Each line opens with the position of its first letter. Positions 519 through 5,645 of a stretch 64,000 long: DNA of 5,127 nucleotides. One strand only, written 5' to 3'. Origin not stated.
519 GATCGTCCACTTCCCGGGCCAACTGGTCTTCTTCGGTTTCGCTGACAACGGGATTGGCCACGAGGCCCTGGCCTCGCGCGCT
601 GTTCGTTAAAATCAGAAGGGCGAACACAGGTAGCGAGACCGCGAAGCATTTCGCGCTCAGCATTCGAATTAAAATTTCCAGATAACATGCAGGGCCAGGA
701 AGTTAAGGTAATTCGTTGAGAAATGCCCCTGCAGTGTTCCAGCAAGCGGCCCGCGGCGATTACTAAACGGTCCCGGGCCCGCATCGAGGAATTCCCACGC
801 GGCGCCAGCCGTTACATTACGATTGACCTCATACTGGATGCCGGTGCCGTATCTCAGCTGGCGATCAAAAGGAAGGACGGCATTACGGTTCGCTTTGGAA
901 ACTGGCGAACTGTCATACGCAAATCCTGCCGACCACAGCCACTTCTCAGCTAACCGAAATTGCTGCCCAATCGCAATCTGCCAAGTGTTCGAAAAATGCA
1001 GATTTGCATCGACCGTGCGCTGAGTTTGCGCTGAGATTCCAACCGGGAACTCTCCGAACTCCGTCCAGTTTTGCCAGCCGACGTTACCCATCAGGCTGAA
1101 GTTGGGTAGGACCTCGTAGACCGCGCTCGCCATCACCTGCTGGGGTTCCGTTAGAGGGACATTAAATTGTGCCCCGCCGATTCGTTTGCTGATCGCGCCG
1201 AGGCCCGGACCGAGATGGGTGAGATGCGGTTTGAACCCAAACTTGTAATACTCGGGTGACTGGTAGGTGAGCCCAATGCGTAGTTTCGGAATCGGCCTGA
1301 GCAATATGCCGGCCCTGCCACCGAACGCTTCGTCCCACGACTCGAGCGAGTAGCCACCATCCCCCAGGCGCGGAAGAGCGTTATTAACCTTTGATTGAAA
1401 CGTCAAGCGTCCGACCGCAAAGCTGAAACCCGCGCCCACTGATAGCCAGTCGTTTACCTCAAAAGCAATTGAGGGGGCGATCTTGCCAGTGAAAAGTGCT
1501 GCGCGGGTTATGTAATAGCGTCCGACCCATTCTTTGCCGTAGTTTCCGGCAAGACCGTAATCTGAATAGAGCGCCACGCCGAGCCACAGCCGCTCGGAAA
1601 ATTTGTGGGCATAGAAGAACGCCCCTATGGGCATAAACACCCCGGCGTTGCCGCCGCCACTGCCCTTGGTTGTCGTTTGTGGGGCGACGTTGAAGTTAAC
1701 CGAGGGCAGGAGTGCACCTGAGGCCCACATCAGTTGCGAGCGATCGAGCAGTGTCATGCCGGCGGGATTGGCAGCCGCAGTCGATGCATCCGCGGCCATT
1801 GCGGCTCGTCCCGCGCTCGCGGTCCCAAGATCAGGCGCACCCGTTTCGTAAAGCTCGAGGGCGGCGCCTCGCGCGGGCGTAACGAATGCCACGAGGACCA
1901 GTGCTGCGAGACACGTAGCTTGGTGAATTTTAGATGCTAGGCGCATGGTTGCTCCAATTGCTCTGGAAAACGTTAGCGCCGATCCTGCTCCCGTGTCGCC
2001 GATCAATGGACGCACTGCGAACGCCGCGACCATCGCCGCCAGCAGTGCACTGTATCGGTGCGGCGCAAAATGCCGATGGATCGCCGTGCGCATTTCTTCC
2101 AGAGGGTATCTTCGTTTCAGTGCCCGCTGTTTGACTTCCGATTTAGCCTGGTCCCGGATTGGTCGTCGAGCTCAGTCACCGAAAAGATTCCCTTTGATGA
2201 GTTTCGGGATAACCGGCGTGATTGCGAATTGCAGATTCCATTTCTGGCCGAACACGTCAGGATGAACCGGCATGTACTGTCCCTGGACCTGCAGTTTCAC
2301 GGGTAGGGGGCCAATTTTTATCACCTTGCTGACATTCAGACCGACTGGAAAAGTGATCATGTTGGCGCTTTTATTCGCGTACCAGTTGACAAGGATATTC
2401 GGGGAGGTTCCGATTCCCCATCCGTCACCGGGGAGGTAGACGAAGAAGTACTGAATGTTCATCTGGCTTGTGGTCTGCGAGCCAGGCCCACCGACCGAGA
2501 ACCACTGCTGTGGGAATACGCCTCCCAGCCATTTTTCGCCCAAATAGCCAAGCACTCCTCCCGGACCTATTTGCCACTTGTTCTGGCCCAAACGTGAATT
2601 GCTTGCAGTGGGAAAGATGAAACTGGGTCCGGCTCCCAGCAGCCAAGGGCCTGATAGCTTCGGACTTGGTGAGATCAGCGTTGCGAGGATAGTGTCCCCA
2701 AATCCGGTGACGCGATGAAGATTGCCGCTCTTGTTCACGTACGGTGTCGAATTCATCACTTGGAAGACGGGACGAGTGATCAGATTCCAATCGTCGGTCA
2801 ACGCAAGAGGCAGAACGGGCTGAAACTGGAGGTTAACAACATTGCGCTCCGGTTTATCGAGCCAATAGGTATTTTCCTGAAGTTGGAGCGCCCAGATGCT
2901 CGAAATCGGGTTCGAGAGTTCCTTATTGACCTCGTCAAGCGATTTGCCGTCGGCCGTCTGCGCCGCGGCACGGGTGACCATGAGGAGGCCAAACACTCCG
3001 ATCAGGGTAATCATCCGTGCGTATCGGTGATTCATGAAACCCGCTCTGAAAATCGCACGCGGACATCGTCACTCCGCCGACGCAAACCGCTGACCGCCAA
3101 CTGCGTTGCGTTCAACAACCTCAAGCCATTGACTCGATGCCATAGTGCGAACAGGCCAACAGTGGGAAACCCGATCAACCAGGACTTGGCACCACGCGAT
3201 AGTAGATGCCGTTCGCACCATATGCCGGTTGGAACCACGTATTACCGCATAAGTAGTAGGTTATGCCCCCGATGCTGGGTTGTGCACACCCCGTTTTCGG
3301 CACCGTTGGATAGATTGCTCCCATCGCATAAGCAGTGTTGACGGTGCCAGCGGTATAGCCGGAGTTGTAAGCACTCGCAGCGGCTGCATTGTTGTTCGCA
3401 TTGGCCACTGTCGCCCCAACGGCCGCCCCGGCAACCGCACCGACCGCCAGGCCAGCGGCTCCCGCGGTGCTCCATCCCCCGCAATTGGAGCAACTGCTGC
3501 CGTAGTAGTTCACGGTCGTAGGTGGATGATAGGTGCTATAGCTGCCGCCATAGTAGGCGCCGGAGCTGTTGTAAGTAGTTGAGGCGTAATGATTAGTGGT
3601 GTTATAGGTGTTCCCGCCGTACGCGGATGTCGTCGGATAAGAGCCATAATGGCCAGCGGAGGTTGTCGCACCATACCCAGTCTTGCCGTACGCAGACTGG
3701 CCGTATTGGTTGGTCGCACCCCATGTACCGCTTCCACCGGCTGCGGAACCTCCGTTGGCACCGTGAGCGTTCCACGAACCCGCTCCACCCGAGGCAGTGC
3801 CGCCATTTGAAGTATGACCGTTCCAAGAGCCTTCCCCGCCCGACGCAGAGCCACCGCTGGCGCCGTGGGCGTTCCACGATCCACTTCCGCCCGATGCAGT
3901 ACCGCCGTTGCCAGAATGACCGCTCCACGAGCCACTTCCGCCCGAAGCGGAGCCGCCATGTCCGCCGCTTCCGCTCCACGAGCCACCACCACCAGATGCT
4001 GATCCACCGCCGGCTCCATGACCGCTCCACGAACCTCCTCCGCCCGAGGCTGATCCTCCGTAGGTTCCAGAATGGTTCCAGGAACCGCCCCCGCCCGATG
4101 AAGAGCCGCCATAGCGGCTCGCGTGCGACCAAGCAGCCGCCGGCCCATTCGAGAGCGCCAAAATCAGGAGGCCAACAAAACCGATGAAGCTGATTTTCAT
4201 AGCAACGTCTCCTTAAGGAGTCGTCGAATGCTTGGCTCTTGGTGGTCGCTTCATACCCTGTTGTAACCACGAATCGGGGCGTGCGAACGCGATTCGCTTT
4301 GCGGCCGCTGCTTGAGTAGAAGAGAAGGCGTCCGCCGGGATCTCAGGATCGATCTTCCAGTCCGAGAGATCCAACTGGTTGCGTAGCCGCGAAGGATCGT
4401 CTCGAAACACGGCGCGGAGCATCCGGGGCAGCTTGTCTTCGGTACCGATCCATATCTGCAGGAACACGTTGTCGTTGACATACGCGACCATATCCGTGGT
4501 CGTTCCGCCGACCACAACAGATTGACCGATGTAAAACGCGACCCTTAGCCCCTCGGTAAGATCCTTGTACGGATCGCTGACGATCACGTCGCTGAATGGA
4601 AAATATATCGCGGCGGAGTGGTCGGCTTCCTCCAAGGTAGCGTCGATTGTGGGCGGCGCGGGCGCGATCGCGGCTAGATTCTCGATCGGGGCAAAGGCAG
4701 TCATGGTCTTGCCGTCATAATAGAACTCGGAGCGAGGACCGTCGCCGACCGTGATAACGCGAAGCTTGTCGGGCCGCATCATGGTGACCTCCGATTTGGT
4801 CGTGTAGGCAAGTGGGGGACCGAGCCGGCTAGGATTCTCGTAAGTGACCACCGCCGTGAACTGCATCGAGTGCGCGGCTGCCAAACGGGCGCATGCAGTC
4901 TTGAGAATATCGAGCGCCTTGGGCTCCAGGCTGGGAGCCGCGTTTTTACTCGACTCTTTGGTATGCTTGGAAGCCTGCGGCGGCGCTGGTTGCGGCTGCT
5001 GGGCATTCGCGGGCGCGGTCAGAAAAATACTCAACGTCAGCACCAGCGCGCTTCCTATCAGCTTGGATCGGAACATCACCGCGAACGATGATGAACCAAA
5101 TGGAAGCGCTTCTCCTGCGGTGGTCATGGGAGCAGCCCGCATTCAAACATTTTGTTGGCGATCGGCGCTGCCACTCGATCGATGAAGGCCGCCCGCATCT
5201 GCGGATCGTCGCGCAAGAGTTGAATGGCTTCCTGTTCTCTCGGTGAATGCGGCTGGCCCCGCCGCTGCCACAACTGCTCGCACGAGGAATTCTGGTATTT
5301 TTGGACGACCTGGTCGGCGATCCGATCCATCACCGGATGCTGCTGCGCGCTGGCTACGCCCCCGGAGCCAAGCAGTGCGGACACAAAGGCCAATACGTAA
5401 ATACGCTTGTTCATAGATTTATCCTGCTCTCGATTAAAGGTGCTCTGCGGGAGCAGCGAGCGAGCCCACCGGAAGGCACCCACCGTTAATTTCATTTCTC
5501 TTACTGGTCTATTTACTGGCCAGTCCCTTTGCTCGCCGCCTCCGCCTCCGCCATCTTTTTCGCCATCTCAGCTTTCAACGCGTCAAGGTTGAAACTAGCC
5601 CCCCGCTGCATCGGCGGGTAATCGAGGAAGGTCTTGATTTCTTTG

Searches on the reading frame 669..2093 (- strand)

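Call 30: search_protein_families(library=pfam, proteins=[window:669-2093:-], max_evalue=0.01)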
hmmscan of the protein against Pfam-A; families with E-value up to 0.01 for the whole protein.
window:669-2093:- (474 aa): 1 family
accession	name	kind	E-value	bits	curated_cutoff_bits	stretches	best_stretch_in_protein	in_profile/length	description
PF03349.22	Toluene_X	-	8.5e-52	176.5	29.7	1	72-445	6-391/421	Outer membrane protein transport protein (OMPP1/FadL/TodX)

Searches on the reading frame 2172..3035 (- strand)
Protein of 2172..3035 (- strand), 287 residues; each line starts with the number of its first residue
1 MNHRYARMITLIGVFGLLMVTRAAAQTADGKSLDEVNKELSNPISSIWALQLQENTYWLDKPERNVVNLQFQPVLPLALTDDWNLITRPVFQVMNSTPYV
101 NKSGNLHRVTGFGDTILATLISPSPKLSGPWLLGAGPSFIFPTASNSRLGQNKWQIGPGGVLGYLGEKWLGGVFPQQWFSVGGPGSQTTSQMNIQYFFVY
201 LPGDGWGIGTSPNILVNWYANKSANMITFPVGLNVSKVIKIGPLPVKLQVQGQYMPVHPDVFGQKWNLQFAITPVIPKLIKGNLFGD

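Call 30: search_protein_families(library=pfam, proteins=[window:2172-3035:-], max_evalue=0.01)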
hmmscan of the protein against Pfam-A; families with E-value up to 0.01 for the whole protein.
window:2172-3035:- (287 aa): 1 family
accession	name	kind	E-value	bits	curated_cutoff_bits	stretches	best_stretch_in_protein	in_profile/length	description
PF13557.12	Phenol_MetA_deg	-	0.00038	21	22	1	106-169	64-133/242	Putative MetA-pathway of phenol degradation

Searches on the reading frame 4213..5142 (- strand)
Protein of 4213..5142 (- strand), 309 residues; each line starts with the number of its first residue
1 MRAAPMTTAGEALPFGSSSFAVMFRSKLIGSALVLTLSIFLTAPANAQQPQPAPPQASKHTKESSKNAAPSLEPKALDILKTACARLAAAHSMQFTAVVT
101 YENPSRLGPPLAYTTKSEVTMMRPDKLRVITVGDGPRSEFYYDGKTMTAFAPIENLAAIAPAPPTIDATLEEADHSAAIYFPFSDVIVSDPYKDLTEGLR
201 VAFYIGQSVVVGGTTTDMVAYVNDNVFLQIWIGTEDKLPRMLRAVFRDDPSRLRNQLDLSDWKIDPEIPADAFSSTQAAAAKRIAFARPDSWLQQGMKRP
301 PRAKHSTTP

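Call 6: search_protein_families(library=pfam, proteins=[window:4213-5142:-])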
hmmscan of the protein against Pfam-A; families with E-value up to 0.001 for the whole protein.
window:4213-5142:- (309 aa): 1 family
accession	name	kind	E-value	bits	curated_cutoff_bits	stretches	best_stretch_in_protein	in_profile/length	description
PF09865.15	DUF2092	-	1.3e-61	208.1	21.2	1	78-286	3-211/212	Predicted periplasmic protein (DUF2092)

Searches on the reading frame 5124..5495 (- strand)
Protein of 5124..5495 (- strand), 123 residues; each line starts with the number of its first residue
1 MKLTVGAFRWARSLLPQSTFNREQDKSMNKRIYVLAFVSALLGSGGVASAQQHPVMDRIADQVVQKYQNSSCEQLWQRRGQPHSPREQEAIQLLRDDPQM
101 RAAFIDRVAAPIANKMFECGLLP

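Call 30: search_protein_families(library=pfam, proteins=[window:5124-5495:-], max_evalue=0.01)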
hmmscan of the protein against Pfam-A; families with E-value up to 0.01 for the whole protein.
window:5124-5495:- (123 aa): 1 family
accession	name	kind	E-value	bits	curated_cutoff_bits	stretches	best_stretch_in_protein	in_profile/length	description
PF09030.15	Creb_binding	-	0.0058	17.7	26.6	1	48-110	37-102/110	Creb binding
